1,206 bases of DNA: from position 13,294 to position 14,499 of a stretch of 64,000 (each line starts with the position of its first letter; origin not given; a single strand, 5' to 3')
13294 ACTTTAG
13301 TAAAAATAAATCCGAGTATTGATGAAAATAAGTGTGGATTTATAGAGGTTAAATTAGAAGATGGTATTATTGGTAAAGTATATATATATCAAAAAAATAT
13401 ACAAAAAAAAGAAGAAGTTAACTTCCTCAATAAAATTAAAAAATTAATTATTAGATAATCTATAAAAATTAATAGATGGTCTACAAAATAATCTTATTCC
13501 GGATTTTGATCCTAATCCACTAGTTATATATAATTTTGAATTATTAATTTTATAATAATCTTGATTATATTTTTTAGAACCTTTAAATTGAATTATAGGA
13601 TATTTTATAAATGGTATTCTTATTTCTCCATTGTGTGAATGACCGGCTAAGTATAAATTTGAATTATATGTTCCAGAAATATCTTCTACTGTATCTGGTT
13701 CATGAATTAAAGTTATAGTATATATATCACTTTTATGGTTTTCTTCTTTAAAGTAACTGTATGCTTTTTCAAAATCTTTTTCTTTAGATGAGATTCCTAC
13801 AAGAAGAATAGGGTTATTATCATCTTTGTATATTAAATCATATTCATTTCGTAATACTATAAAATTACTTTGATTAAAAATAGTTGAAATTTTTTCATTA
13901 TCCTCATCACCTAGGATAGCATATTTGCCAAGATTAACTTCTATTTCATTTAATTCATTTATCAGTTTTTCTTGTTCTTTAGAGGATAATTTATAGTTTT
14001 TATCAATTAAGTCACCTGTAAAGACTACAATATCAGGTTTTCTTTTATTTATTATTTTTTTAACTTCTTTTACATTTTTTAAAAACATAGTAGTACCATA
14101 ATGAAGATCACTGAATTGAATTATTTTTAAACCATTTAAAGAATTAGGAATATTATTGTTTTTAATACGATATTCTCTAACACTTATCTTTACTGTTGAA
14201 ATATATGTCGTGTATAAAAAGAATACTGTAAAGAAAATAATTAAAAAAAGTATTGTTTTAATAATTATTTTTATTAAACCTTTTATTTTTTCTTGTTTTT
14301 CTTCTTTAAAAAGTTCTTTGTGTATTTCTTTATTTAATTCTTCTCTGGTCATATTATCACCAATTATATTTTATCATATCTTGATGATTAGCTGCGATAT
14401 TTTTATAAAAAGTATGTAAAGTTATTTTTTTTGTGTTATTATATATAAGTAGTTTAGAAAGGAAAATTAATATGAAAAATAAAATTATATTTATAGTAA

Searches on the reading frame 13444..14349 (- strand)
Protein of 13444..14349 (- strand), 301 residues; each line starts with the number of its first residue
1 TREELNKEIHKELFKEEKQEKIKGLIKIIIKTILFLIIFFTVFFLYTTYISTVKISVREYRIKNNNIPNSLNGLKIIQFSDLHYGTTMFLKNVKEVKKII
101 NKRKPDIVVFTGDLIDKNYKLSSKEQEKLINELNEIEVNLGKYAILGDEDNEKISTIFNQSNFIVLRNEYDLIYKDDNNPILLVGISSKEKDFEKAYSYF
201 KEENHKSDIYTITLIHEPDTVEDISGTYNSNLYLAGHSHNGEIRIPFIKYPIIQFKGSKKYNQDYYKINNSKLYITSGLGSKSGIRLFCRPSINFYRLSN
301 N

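Call 28: search_protein_families(library=pfam, proteins=[window:13444-14349:-], max_evalue=0.01)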
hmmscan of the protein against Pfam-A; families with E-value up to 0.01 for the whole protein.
window:13444-14349:- (301 aa): 2 families
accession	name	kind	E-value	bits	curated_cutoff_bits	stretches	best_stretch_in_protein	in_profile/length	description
PF00149.33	Metallophos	-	1.4e-09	39.1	21.5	1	74-240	1-190/191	Calcineurin-like phosphoesterase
PF12850.12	Metallophos_2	-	2.7e-05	24.6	27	1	75-243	2-121/154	Calcineurin-like phosphoesterase superfamily domain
